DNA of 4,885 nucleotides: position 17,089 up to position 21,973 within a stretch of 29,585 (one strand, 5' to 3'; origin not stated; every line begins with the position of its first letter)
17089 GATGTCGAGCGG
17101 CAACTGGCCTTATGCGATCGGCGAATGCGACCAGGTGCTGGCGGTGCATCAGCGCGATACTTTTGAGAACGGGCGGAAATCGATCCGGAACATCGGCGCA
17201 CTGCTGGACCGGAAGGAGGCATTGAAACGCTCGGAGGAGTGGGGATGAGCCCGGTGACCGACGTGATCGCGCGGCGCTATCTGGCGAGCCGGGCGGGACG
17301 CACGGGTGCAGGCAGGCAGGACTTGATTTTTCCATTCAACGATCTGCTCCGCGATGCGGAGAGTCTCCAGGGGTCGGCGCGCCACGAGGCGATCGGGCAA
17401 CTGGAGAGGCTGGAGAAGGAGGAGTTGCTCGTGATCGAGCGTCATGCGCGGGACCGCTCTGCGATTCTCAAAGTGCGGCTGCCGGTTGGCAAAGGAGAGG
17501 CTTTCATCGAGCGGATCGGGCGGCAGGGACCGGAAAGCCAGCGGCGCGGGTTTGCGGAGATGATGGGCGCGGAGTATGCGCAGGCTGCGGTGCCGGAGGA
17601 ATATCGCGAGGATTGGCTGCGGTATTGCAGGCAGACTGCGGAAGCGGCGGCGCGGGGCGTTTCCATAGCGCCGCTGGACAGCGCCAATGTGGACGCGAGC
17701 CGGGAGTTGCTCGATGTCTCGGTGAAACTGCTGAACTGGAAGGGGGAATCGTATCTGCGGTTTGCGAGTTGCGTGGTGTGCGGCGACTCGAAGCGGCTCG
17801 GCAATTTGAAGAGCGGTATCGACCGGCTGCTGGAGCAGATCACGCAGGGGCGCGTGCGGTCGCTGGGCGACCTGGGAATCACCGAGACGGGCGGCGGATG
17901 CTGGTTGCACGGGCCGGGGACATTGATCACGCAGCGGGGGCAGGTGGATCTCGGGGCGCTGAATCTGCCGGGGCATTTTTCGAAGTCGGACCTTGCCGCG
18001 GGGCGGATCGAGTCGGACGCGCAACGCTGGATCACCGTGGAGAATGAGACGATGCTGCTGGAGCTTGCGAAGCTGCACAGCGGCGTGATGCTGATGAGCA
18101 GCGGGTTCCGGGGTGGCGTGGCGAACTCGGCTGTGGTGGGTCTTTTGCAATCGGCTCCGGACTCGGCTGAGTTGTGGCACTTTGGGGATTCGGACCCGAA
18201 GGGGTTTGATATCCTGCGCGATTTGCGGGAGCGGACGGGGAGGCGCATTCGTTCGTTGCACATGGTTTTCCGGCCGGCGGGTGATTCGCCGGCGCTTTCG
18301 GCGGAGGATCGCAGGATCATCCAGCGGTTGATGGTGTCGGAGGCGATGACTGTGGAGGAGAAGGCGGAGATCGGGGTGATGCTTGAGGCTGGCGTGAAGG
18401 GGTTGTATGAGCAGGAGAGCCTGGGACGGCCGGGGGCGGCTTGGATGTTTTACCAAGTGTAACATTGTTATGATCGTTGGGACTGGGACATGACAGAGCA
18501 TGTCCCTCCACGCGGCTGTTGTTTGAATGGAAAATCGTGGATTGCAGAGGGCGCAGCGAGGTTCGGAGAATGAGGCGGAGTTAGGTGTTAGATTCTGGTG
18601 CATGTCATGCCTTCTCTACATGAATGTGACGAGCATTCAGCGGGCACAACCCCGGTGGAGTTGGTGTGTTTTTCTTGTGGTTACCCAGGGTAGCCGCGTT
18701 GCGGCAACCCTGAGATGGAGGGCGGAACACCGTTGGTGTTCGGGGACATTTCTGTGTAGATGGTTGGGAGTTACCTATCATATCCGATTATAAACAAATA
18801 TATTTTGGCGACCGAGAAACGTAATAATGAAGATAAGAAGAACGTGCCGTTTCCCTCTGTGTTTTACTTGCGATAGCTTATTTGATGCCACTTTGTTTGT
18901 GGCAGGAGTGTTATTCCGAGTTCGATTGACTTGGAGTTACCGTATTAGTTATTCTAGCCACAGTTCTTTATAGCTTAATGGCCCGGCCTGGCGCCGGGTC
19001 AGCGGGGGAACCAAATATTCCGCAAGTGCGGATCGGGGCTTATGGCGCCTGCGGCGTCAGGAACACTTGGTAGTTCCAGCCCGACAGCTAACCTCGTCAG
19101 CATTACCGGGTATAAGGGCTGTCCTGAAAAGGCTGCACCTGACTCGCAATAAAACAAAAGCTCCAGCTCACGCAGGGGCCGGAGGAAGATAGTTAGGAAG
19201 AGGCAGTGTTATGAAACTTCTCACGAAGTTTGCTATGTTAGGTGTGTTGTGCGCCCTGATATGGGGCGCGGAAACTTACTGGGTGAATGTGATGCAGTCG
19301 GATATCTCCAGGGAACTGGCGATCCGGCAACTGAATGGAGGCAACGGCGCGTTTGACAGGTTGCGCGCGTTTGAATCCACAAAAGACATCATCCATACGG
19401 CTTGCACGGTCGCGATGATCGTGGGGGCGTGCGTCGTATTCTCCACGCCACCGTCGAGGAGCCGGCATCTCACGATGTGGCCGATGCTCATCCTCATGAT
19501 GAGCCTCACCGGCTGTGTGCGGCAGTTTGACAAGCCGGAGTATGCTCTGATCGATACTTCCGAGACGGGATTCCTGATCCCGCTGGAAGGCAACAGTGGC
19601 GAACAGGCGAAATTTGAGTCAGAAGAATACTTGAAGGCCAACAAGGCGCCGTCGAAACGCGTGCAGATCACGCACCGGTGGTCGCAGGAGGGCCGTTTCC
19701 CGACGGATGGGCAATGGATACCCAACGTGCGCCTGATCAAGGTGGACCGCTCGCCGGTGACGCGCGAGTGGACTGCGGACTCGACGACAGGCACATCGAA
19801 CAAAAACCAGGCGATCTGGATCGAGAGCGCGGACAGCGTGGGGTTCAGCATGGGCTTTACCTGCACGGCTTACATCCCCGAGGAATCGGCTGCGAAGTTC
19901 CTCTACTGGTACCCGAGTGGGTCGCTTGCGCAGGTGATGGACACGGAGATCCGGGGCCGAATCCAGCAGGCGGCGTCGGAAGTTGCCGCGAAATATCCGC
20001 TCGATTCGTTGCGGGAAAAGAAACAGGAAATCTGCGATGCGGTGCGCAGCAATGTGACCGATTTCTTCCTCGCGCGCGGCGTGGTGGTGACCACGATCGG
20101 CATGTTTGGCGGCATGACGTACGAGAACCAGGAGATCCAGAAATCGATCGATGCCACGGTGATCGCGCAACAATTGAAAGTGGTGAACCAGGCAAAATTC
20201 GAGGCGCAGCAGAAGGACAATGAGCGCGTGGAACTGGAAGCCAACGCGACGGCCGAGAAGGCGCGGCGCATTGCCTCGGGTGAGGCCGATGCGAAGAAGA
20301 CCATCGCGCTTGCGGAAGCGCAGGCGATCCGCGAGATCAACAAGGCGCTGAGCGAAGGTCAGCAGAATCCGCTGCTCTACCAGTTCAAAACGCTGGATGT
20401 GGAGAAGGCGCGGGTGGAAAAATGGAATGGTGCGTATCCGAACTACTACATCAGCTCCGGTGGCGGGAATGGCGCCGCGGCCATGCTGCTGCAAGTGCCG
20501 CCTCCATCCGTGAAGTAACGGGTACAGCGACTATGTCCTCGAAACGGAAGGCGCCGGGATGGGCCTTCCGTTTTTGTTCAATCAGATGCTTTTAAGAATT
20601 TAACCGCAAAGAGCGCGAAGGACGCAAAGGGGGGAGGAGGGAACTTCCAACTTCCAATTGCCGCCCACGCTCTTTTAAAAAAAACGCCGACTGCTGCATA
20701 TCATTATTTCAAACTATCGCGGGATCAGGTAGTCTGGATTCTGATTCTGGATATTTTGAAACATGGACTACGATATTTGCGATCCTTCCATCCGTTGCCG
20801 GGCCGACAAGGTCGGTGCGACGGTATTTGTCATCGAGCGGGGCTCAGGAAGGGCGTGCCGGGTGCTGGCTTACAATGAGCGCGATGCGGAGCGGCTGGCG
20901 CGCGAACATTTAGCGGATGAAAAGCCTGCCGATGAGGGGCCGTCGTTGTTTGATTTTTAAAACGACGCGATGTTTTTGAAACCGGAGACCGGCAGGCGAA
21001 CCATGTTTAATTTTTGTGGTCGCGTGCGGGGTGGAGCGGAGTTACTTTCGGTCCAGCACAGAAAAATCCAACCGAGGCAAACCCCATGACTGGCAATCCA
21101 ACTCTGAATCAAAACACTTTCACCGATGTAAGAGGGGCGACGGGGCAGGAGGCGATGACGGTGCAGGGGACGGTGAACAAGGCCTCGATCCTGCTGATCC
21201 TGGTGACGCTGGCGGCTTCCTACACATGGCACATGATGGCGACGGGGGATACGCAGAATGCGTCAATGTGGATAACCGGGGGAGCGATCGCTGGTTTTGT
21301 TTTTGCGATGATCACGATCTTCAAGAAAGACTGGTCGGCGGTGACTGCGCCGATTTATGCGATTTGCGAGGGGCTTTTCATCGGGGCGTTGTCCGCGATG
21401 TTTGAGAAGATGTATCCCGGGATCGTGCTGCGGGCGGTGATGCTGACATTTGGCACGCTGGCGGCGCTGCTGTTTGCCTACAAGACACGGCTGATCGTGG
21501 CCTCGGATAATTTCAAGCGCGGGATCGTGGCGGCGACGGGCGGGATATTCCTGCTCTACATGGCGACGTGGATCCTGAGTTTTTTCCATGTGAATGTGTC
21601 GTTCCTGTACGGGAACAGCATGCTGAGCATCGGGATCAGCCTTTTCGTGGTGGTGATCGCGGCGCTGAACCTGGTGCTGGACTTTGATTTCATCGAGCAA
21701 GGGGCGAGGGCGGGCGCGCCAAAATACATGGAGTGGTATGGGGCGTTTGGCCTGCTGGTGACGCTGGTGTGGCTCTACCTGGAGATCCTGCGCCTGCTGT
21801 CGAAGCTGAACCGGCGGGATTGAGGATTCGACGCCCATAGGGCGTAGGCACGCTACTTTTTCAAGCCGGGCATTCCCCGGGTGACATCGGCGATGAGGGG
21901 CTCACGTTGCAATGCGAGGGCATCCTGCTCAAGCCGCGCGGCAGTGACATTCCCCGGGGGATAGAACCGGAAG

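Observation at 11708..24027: Two direct copies of a ~30-bp repeat bracket a 12.3-kb block containing Wadjet; a third, inverted copy lies 9 kb upstream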

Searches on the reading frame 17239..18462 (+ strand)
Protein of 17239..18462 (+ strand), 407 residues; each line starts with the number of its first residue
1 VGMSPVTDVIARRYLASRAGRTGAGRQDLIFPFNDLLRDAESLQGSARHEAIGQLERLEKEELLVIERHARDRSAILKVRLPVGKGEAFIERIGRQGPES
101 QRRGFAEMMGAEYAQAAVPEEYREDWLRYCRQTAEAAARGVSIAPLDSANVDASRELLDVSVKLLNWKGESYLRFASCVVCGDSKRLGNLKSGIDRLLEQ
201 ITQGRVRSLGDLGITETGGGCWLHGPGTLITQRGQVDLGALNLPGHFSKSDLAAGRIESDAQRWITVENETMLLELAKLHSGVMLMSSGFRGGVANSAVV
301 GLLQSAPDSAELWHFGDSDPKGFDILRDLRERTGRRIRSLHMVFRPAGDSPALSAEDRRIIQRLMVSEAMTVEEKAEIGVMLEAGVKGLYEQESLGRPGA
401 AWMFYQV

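Call 8: search_protein_families(library=pfam, proteins=[window:17239-18462:+])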
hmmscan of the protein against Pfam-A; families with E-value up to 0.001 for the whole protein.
window:17239-18462:+ (407 aa): 1 family
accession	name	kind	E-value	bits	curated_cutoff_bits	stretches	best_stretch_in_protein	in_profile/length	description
PF09983.15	JetD_C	-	1.7e-10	40.9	22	1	256-343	35-116/179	Wadjet protein JetD, C-terminal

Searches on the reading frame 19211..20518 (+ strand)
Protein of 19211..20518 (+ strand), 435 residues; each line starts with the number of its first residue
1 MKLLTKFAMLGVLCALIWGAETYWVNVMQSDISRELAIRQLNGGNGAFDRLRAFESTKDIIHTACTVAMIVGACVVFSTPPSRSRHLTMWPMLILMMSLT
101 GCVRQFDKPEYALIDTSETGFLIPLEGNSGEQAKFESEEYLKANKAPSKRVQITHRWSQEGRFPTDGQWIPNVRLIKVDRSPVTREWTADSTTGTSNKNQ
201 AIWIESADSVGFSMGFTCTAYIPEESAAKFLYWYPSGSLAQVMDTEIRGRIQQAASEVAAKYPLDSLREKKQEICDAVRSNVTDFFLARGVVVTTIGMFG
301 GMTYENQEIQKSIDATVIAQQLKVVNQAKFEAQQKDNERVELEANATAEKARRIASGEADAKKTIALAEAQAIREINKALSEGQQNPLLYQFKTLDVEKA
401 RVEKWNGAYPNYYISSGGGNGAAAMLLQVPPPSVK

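Call 8: search_protein_families(library=pfam, proteins=[window:19211-20518:+])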
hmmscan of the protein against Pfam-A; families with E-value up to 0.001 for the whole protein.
window:19211-20518:+ (435 aa): 1 family
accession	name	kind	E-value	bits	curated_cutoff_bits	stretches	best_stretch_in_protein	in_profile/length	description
PF01145.31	Band_7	-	1.5e-06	28.8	23.6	1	202-333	50-173/176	SPFH domain / Band 7 family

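Call 52: find_homologous_proteins(query=window:19211-20518:+, max_evalue=1e-80)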
Query window:19211-20518:+ (435 aa): 858 proteins with E <= 1e-80 among 8000 candidates; the best 120 are listed.
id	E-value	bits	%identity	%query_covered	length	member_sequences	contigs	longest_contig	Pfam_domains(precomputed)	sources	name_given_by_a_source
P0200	6.5e-290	979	100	100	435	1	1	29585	PF01145.32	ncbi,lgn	ncbi:MAG: SPFH domain-containing protein [Chthoniobacteraceae bacterium]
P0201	3.8e-260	881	90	99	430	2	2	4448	PF01145.32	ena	-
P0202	8.0e-241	817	81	99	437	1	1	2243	PF01145.32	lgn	-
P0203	4.3e-240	814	82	99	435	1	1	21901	PF01145.32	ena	-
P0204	3.2e-218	742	76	99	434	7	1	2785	PF01145.32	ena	-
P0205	5.0e-201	686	70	100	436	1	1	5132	PF01145.32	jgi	-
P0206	7.9e-182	623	64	99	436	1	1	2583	-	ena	-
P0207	1.3e-181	622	65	99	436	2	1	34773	-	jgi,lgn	jgi:hypothetical protein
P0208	2.9e-181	621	65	99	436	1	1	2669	PF01145.32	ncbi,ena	-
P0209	6.1e-181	620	66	96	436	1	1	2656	-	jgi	jgi:hypothetical protein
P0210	1.8e-180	618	66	97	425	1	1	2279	PF01145.32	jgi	-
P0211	4.0e-180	617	66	95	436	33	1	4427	-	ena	-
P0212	4.7e-180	617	67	94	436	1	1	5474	-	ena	-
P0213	6.9e-180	616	64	99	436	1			PF01145.32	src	-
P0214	7.5e-180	616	64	99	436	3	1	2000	-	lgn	-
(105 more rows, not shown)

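Call 53: find_encoding_contigs(protein=P0203, flank=10000, max_places=2)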
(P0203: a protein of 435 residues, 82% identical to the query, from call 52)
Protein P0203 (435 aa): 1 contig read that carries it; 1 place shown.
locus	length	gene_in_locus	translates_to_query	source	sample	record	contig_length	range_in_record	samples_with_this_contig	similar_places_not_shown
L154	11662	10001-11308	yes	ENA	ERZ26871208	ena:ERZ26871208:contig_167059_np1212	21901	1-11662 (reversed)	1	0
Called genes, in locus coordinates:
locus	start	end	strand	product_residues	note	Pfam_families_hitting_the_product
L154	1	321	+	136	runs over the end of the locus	-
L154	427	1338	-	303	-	PF00126:HTH_1, PF03466:LysR_substrate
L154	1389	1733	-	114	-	PF13282:DUF4070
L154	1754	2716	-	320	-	PF02310:B12-binding, PF04055:Radical_SAM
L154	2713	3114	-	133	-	-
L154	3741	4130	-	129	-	-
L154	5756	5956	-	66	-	-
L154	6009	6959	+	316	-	PF00135:COesterase, PF20434:BD-FAE, PF00561:Abhydrolase_1 (faint), PF07859:Abhydrolase_3, PF12697:Abhydrolase_6, PF00326:Peptidase_S9, PF01738:DLH (weak), PF08386:Abhydrolase_4 (weak), +1 more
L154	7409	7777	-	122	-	-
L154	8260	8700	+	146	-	-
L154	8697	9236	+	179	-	-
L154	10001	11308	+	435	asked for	PF01145:Band_7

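Call 54: find_encoding_contigs(protein=P0201, flank=10000, max_places=3)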
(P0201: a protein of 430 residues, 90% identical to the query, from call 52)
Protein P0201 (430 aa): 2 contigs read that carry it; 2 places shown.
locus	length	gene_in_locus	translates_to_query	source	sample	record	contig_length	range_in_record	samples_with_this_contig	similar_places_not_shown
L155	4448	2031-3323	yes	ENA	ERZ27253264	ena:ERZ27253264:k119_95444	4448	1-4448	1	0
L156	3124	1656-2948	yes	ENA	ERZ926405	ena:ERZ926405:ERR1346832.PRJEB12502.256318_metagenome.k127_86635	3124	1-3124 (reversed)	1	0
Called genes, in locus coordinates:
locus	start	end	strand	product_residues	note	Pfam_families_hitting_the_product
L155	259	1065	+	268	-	-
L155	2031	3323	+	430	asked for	PF01145:Band_7 (weak)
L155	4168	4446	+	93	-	?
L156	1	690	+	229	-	?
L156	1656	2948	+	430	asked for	PF01145:Band_7 (weak)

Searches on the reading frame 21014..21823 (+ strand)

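Call 8: search_protein_families(library=pfam, proteins=[window:21014-21823:+])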
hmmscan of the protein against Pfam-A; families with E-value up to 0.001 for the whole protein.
window:21014-21823:+ (269 aa): 1 family
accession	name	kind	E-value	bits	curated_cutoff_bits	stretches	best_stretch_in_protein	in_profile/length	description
PF12811.12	BaxI_1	-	5.5e-79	265.5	26.2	1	28-266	1-232/233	Bax inhibitor 1 like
